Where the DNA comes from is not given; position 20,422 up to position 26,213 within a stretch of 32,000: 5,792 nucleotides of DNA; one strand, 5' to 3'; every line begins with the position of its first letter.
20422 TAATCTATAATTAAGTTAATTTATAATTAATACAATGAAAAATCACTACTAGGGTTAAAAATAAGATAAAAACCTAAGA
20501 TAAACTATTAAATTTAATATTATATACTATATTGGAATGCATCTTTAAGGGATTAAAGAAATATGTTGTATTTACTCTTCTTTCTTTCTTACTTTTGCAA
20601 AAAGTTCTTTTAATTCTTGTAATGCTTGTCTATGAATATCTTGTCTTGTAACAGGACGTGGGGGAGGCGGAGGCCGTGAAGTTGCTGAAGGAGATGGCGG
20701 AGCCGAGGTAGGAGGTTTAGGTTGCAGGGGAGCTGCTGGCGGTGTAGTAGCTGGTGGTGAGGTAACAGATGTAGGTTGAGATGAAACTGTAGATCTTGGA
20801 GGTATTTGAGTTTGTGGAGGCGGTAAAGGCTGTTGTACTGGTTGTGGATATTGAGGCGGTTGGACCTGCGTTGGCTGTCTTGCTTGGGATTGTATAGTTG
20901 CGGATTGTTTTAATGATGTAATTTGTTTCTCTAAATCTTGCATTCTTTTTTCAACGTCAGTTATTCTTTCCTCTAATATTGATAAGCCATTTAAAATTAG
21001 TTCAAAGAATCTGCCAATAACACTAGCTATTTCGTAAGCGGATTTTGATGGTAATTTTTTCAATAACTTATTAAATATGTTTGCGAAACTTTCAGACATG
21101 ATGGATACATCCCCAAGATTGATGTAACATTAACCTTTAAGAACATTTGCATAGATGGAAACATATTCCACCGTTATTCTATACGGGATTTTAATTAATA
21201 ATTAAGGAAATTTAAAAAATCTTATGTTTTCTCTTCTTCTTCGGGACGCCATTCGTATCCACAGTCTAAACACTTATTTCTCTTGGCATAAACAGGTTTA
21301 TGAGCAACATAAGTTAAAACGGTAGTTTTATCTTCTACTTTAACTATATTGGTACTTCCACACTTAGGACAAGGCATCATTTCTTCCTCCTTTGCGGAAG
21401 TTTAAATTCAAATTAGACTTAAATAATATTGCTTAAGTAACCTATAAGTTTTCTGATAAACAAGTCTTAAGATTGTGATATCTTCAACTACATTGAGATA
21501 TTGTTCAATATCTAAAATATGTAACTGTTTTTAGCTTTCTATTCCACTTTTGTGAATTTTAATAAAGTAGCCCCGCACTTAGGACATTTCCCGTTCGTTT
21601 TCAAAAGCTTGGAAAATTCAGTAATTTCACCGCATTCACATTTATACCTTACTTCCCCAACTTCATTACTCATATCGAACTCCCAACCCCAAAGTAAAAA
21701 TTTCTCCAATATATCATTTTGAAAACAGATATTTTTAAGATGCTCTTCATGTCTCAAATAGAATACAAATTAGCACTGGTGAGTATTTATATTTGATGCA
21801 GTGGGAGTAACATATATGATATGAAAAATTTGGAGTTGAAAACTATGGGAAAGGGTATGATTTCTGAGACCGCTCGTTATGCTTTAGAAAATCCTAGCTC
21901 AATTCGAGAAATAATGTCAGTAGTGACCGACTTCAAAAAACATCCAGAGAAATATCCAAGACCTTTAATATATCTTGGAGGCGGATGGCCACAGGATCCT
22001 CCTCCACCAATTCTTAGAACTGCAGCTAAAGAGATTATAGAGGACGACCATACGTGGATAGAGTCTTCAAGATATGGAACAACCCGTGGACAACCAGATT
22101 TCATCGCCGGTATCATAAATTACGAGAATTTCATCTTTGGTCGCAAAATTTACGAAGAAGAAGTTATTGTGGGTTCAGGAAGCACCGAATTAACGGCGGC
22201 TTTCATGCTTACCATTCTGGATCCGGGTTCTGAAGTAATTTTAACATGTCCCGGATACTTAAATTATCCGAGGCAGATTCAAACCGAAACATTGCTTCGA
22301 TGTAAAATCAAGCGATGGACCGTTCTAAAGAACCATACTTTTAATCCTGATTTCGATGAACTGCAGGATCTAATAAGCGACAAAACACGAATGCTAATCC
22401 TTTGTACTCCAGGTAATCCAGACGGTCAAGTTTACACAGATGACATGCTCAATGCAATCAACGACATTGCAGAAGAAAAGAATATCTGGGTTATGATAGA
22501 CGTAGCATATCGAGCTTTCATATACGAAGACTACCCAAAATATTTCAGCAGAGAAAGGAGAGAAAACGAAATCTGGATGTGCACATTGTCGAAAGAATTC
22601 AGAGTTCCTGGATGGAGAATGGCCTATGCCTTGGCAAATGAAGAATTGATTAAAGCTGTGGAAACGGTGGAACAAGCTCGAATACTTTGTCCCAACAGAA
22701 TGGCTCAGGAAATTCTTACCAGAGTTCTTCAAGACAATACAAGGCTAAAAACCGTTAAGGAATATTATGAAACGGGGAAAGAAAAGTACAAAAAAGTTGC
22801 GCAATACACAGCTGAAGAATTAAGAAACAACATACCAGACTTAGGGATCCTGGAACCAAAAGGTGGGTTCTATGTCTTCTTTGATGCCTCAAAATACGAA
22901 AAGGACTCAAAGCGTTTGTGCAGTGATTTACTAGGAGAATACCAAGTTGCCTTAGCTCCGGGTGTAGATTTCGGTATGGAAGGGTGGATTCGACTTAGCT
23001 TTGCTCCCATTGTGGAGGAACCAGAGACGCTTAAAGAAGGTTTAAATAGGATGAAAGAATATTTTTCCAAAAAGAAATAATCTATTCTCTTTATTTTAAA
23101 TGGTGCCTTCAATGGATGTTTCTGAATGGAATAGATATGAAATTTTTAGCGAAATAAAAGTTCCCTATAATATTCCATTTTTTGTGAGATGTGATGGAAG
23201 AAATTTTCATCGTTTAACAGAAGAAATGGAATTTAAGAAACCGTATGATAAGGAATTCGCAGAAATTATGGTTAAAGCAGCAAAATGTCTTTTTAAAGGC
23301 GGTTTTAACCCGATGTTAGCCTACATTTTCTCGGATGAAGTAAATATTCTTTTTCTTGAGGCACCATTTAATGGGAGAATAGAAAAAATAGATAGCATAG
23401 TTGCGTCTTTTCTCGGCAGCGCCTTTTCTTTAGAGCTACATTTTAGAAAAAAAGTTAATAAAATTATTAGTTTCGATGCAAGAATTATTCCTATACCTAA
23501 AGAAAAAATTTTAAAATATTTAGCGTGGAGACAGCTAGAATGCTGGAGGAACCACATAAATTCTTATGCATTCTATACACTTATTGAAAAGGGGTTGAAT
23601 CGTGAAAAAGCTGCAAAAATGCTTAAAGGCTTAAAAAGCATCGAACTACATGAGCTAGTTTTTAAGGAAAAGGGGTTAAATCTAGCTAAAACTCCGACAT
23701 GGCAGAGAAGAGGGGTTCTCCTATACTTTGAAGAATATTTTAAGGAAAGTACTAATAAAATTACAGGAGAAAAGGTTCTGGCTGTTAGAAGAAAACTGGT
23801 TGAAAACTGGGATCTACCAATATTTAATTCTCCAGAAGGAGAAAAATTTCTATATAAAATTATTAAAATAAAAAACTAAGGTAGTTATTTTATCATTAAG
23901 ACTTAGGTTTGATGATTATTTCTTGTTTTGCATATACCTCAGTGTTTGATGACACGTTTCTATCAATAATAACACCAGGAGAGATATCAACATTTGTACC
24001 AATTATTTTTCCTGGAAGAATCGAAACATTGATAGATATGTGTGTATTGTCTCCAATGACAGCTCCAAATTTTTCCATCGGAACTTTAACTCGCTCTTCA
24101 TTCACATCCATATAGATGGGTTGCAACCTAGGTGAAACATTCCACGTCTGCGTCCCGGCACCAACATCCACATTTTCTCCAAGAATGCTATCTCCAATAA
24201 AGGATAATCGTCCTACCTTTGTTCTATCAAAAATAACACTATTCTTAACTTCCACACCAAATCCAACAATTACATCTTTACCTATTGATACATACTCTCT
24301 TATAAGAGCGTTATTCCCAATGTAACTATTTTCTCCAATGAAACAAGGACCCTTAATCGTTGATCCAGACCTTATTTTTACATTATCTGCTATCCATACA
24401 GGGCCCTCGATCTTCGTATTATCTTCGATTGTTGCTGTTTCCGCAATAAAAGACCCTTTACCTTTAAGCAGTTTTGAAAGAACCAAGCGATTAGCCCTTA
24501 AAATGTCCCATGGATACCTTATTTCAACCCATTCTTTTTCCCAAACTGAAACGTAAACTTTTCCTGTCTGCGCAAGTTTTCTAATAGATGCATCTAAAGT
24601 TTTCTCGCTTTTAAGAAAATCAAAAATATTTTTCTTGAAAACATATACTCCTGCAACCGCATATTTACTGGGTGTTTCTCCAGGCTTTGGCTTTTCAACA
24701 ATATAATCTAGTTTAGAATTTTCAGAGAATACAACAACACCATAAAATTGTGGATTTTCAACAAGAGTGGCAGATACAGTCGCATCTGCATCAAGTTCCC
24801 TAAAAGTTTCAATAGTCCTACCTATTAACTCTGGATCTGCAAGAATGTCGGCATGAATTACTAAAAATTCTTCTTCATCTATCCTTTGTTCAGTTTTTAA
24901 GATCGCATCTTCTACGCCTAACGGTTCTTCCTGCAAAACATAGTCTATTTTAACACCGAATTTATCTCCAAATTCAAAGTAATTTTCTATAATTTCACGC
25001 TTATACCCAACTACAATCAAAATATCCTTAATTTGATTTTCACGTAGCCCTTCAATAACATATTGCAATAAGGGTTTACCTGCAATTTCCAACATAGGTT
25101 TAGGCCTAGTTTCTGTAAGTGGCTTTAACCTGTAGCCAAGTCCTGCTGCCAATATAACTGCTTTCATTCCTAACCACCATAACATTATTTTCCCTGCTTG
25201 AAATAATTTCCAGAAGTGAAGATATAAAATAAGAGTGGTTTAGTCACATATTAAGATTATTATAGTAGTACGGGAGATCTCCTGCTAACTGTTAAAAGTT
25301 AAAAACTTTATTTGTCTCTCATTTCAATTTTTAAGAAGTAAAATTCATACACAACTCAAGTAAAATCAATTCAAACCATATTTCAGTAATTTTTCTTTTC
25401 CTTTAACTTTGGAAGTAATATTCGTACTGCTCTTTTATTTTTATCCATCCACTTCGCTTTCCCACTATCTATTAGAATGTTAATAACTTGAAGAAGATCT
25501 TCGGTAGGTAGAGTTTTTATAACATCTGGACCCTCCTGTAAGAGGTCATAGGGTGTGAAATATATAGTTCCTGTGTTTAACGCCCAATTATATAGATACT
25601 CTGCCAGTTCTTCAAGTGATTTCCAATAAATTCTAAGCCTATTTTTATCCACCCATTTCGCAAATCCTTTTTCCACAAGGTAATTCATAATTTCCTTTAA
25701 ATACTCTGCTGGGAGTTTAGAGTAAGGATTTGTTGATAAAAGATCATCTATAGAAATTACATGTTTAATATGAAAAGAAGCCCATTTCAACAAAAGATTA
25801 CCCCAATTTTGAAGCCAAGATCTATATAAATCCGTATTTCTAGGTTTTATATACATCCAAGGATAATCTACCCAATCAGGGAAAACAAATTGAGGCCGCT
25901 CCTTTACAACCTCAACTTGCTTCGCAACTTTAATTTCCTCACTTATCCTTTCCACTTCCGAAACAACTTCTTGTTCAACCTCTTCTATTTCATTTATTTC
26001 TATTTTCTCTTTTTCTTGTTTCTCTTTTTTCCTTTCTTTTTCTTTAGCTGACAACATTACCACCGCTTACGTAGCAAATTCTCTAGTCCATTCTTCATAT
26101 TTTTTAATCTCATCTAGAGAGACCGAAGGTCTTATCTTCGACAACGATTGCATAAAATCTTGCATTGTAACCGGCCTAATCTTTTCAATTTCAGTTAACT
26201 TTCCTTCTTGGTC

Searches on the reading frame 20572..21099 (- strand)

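Call 5: search_protein_families(library=pfam, proteins=[window:20572-21099:-], max_evalue=0.01)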
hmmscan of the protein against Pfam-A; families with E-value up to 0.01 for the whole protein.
window:20572-21099:- (175 aa): 1 family
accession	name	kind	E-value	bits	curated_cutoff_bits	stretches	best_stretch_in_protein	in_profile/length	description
PF06825.17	HSBP1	-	0.0096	16.2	28.6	1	44-67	27-50/51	Heat shock factor binding protein 1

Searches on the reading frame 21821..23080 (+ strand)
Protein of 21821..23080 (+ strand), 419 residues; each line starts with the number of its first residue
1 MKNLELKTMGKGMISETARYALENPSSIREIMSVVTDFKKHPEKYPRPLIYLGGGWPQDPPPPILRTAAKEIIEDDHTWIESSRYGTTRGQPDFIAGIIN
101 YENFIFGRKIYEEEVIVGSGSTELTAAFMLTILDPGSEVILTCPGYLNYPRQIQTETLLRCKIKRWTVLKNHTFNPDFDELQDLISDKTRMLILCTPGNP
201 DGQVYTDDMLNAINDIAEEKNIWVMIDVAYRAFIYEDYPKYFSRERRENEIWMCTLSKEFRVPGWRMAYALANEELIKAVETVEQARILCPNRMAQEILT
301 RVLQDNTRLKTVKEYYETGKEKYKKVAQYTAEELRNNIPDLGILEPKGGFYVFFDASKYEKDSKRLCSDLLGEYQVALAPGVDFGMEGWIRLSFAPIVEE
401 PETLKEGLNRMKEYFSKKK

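Call 5: search_protein_families(library=pfam, proteins=[window:21821-23080:+], max_evalue=0.01)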
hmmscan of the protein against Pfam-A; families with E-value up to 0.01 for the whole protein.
window:21821-23080:+ (419 aa): 5 families
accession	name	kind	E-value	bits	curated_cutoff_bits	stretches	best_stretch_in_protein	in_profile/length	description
PF00155.27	Aminotran_1_2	-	2.6e-51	175.3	19.7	1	52-396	6-348/361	Aminotransferase class I and II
PF01053.26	Cys_Met_Meta_PP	-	2.6e-05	23.4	27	1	115-230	71-176/381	Cys/Met metabolism PLP-dependent enzyme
PF00266.25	Aminotran_5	-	0.00015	21.3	21.5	1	112-229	61-177/371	Aminotransferase class-V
PF04864.19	Alliinase_C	-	0.0016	17.9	22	1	113-336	67-266/363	Allinase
PF01041.23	DegT_DnrJ_EryC1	-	0.0085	15.8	19.8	0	115-229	43-147/360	DegT/DnrJ/EryC1/StrS aminotransferase family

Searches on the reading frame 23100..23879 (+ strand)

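Call 5: search_protein_families(library=pfam, proteins=[window:23100-23879:+], max_evalue=0.01)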
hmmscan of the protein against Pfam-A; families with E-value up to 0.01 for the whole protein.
window:23100-23879:+ (259 aa): 2 families
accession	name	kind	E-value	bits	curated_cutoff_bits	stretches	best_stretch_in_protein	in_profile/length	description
PF04446.17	Thg1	-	3.9e-29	101.7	29.2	1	12-133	6-130/130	tRNAHis guanylyltransferase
PF14413.11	Thg1C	-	1.9e-11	44.6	26.3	1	136-220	2-87/116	Thg1 C terminal domain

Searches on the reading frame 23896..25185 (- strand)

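Call 5: search_protein_families(library=pfam, proteins=[window:23896-25185:-], max_evalue=0.01)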
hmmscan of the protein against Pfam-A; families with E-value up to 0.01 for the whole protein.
window:23896-25185:- (429 aa): 11 families
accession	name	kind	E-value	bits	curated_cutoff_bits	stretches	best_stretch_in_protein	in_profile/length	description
PF00483.29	NTP_transferase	-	8.9e-42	143.8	21.2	1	8-229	1-236/245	Nucleotidyl transferase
PF00132.30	Hexapep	-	1.2e-23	82.2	27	3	281-315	2-36/36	Bacterial transferase hexapeptide (six repeats)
PF25084.1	LbH_EIF2B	-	4.8e-17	62.3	54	2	264-346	5-86/105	EIF2B subunit epsilon LbH domain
PF12804.13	NTP_transf_3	-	5.4e-14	53.1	27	1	9-141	1-124/160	MobA-like NTP transferase domain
PF24894.1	Hexapep_GlmU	-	2.4e-06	28.1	23.3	1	302-346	22-65/104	GlmU-like, C-terminal hexapeptide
PF25087.1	GMPPB_C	-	9.8e-05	22.4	39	0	281-350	5-74/110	GMPPB C-terminal domain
PF01128.25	IspD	-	0.00017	21.9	27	1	8-62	2-54/221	2-C-methyl-D-erythritol 4-phosphate cytidylyltransferase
PF25247.1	LbH_GLGC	-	0.0013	19.1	27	0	311-428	11-126/135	GLGC left-handed parallel beta-helix domain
PF00535.33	Glycos_transf_2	-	0.0017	18.8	23.3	1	43-146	16-121/168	Glycosyl transferase family 2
PF02348.25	CTP_transf_3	-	0.0081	16.4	22.6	0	29-62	16-49/217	Cytidylyltransferase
PF14602.12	Hexapep_2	-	0.0083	16.3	27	0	283-311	4-30/34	Hexapeptide repeat of succinyl-transferase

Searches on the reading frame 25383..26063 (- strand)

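Call 5: search_protein_families(library=pfam, proteins=[window:25383-26063:-], max_evalue=0.01)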
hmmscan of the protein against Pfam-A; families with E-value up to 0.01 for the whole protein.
window:25383-26063:- (226 aa): 1 family
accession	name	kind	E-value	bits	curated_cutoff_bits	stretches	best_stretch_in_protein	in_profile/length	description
PF05871.18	ESCRT-II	-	7.9e-14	52.5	27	1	66-173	3-122/138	ESCRT-II complex subunit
